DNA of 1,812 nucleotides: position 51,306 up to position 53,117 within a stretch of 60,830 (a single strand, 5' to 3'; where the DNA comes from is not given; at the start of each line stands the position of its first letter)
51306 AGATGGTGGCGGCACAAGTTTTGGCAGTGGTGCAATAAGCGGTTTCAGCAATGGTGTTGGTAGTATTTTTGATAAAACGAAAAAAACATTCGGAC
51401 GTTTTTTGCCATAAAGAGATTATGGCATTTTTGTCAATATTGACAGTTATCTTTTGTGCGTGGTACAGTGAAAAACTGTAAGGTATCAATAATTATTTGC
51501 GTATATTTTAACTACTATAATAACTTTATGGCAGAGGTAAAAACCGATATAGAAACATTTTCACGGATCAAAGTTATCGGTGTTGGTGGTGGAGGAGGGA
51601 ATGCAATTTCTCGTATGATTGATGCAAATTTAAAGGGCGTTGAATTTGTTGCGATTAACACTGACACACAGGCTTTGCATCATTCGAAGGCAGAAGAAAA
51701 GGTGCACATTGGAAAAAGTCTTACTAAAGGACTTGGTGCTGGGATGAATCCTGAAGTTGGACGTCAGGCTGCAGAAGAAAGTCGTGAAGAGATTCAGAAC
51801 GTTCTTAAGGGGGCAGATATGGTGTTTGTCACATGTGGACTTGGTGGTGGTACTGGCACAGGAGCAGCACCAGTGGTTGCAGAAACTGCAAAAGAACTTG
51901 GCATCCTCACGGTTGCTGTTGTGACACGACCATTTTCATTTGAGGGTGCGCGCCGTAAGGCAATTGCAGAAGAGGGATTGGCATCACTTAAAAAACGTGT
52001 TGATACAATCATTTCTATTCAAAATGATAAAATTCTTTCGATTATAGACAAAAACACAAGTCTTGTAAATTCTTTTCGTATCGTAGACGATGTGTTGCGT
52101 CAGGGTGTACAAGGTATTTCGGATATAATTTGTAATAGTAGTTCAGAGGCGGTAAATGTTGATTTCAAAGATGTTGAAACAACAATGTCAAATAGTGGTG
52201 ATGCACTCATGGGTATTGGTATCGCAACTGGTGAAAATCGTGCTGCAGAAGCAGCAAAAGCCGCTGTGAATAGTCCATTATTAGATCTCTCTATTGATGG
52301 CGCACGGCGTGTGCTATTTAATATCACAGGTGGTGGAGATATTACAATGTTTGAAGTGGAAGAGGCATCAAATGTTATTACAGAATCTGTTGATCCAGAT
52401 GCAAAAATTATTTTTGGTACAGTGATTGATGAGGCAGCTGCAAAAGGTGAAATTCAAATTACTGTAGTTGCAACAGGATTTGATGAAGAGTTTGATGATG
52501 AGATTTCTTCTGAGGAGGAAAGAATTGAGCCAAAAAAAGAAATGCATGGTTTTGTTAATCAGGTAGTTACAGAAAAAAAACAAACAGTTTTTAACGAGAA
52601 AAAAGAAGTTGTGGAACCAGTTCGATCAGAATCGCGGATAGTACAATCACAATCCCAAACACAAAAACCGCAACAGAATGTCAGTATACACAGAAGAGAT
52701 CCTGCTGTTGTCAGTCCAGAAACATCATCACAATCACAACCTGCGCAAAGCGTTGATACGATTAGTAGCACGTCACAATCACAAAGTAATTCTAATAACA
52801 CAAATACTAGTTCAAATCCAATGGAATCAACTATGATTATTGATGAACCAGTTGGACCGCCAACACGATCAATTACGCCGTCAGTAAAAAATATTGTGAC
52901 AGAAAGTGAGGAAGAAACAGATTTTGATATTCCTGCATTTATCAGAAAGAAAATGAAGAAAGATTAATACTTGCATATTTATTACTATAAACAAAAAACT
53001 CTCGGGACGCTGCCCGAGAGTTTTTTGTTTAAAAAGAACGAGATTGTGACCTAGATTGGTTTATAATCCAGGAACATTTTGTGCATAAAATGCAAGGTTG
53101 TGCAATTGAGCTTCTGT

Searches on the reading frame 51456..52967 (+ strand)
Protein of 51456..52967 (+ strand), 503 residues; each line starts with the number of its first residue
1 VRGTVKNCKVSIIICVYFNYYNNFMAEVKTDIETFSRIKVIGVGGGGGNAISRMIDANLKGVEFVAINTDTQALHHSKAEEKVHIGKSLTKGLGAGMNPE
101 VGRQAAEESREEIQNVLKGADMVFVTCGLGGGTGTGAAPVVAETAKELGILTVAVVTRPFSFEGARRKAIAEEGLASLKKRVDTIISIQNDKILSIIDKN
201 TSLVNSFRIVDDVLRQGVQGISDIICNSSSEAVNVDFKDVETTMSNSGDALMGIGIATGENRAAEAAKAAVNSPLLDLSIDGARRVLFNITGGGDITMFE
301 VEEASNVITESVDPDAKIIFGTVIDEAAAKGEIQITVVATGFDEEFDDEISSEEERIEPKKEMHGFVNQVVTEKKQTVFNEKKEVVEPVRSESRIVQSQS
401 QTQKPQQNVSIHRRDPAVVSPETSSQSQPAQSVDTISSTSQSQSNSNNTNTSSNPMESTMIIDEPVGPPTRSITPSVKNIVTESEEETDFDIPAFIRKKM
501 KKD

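Call 83: search_protein_families(library=pfam, proteins=[window:51456-52967:+], max_evalue=0.00001)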
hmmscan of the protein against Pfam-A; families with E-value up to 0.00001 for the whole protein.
window:51456-52967:+ (503 aa): 2 families
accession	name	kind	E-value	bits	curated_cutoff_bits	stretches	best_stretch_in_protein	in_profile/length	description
PF00091.31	Tubulin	-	1.9e-51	175.5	33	1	37-198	1-190/190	Tubulin/FtsZ family, GTPase domain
PF12327.13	FtsZ_C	-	3.6e-33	114.2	27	1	248-343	1-95/95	FtsZ family, C-terminal domain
